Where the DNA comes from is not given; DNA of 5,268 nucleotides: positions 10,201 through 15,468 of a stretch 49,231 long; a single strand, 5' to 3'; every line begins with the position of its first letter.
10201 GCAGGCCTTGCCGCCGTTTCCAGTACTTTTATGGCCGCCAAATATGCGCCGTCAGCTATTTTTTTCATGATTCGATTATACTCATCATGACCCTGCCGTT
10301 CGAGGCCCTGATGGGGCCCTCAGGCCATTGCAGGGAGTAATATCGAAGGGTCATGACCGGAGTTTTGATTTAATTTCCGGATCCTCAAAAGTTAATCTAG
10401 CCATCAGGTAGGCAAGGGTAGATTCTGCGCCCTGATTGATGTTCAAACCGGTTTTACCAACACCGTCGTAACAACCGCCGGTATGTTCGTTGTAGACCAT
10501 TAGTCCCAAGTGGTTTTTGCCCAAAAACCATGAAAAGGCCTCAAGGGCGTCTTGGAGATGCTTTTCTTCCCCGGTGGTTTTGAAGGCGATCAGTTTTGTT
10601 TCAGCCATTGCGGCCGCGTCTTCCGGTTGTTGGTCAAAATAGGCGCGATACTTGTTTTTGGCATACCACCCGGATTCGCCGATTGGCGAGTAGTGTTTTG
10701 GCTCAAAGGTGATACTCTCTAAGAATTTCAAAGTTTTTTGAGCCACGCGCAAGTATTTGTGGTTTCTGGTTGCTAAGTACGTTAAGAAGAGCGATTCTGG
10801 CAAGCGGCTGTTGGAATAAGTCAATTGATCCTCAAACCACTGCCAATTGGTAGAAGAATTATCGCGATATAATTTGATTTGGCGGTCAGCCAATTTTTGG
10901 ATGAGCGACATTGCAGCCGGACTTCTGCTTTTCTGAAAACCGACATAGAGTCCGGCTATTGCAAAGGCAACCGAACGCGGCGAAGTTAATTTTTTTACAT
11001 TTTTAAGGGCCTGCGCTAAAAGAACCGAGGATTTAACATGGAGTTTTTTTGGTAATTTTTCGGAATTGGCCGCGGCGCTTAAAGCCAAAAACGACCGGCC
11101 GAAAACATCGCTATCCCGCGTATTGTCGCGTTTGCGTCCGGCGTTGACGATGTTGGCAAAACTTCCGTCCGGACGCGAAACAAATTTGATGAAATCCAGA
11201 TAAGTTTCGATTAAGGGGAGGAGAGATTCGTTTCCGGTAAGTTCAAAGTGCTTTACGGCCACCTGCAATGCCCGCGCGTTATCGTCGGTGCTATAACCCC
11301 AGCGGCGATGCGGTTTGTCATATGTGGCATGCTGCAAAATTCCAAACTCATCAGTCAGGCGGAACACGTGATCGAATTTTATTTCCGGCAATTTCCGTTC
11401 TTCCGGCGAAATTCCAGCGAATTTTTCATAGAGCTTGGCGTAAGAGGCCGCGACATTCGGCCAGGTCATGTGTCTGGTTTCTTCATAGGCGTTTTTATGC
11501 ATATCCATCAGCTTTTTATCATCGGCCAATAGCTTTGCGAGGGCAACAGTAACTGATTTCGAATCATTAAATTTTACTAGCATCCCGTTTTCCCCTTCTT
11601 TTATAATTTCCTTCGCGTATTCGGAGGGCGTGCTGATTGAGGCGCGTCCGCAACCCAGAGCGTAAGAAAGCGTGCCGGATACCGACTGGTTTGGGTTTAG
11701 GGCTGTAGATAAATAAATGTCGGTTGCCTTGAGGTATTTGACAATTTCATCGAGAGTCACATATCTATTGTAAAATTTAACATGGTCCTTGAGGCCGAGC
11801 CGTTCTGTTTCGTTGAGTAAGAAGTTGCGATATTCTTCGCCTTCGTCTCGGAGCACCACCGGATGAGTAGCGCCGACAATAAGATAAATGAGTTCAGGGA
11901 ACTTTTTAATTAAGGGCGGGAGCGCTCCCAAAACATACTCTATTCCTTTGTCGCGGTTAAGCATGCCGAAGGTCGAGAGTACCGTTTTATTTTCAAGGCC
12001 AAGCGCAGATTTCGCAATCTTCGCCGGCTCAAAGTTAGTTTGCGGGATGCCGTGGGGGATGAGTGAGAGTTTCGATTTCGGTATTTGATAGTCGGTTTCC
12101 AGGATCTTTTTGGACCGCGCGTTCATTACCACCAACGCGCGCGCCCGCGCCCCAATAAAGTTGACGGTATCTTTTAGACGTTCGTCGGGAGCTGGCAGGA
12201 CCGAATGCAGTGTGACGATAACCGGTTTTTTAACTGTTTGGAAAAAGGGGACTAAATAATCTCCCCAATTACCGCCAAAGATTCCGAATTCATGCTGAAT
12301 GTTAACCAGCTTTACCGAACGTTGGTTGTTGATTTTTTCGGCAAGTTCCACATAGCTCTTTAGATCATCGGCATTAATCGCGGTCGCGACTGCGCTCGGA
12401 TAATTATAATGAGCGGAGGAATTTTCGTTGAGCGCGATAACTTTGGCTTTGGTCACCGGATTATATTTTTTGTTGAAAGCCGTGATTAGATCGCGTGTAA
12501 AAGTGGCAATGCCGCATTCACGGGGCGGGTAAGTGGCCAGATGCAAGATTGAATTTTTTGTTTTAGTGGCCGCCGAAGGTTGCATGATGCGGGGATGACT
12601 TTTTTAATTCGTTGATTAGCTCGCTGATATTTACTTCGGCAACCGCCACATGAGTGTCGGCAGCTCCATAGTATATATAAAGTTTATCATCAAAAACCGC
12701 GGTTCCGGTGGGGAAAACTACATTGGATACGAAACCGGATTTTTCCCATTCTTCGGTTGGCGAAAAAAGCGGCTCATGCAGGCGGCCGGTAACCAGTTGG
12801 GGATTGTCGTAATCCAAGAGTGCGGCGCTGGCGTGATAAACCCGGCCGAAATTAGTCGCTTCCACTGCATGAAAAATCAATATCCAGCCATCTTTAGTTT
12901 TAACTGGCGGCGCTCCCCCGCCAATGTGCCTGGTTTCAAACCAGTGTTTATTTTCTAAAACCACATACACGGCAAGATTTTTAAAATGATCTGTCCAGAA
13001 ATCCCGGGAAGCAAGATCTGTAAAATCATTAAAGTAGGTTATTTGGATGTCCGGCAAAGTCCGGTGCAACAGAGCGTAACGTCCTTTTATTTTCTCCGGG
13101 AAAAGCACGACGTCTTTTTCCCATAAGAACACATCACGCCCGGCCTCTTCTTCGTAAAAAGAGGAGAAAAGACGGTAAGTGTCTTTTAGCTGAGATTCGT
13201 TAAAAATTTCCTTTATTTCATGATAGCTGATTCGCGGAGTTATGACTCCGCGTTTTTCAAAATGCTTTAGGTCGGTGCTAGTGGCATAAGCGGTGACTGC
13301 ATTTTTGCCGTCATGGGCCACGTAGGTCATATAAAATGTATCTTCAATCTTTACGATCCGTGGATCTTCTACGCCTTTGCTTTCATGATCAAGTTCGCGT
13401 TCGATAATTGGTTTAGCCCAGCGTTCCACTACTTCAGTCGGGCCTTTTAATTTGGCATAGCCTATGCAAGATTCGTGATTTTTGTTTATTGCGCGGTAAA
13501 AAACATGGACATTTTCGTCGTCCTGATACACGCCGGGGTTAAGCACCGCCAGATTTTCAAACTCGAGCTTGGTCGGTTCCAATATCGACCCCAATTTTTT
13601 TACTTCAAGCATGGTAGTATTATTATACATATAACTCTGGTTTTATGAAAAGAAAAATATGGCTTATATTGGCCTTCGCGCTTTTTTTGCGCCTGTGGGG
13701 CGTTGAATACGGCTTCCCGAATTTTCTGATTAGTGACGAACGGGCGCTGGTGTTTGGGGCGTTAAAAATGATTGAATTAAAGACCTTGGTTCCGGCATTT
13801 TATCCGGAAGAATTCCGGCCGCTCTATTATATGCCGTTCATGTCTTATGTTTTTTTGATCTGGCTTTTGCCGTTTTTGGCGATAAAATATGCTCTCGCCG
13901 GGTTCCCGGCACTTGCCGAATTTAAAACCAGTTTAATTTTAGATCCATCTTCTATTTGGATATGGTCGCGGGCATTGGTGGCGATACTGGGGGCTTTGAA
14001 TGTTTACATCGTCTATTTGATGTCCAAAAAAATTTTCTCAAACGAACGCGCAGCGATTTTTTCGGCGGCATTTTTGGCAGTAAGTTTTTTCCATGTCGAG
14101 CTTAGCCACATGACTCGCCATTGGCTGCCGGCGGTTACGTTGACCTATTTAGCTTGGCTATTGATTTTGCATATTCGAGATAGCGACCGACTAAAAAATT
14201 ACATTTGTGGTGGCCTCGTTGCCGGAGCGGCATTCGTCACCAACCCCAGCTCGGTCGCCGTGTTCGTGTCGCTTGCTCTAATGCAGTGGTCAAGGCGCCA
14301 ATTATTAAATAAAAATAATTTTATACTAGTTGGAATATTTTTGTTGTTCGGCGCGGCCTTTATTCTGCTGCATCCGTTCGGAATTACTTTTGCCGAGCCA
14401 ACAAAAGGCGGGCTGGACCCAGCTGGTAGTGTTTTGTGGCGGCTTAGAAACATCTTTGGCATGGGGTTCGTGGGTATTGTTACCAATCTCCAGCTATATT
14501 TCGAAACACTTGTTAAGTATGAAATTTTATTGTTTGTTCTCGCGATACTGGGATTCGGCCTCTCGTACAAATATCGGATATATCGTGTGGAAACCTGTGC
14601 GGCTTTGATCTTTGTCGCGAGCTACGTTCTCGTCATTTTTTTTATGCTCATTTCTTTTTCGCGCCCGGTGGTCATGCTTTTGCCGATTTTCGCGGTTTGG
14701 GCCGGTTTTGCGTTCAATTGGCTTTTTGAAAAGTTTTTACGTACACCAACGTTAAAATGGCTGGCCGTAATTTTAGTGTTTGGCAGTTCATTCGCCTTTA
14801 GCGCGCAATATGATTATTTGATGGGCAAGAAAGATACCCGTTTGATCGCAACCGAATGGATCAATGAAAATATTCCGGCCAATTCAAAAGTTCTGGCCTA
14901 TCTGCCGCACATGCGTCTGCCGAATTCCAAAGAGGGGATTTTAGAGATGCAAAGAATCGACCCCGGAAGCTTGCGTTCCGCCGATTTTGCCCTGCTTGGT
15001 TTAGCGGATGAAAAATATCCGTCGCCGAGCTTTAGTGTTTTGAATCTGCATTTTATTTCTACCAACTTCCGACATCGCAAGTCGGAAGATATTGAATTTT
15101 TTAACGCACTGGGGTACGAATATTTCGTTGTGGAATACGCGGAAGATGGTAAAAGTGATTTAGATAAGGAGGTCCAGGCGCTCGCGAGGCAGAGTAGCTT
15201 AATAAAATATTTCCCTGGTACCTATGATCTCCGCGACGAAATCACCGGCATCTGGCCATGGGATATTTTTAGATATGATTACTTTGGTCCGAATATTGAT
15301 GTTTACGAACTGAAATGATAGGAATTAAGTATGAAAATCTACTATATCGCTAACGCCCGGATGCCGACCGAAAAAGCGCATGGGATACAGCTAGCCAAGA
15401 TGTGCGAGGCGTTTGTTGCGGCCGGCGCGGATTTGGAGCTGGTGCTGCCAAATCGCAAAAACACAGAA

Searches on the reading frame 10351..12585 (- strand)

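Call 15: search_protein_families(library=pfam, proteins=[window:10351-12585:-], max_evalue=0.001)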
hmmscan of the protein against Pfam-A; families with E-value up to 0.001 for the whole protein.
window:10351-12585:- (744 aa): 4 families
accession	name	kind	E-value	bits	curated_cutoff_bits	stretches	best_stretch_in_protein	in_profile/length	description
PF00534.26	Glycos_transf_1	-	4.7e-21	75.5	26.4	1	198-368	13-171/172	Glycosyl transferases group 1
PF13692.12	Glyco_trans_1_4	-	7.7e-16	59.1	27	1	202-355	3-142/142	Glycosyl transferases group 1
PF13524.12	Glyco_trans_1_2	-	0.00011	22.6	25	1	269-375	28-135/144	Glycosyl transferase-like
PF13439.12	Glyco_transf_4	-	0.00031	21.3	28.5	1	119-180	96-166/170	Glycosyltransferase Family 4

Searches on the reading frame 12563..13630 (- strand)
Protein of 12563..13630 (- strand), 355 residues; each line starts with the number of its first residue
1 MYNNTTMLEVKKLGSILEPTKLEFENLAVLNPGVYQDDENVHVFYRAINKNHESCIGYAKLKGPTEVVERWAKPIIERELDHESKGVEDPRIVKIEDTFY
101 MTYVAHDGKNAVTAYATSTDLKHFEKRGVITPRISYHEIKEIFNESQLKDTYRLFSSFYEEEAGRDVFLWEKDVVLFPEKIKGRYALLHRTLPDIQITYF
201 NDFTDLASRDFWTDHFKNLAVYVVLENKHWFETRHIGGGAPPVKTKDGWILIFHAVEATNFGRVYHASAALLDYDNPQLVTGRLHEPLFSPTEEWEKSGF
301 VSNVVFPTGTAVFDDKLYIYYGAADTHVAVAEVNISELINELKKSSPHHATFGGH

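Call 16: search_protein_families(library=pfam, proteins=[window:12563-13630:-], max_evalue=0.001)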
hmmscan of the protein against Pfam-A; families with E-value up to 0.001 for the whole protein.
window:12563-13630:- (355 aa): 3 families
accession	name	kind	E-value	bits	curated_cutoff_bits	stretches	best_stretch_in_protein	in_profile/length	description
PF04041.19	Glyco_hydro_130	-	4e-54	184.1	26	1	27-343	33-319/320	beta-1,4-mannooligosaccharide phosphorylase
PF00251.26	Glyco_hydro_32N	-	7.1e-06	26.2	22.1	1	12-141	53-187/307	Glycosyl hydrolases family 32 N-terminal domain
PF04616.20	Glyco_hydro_43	-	0.00039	20.3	32.2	0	30-119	122-215/288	Glycosyl hydrolases family 43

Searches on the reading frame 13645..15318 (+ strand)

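Call 16: search_protein_families(library=pfam, proteins=[window:13645-15318:+], max_evalue=0.001)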
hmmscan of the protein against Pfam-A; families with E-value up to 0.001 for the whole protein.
window:13645-15318:+ (557 aa): 1 family
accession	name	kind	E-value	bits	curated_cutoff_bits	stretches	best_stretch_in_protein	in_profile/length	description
PF13231.12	PMT_2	-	6e-10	40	26.1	1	109-234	25-151/160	Dolichyl-phosphate-mannose-protein mannosyltransferase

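Call 27: search_protein_families(library=ncbifam, proteins=[window:13645-15318:+], max_evalue=0.001)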
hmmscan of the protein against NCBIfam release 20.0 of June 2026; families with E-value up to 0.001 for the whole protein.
window:13645-15318:+ (557 aa): 0 families
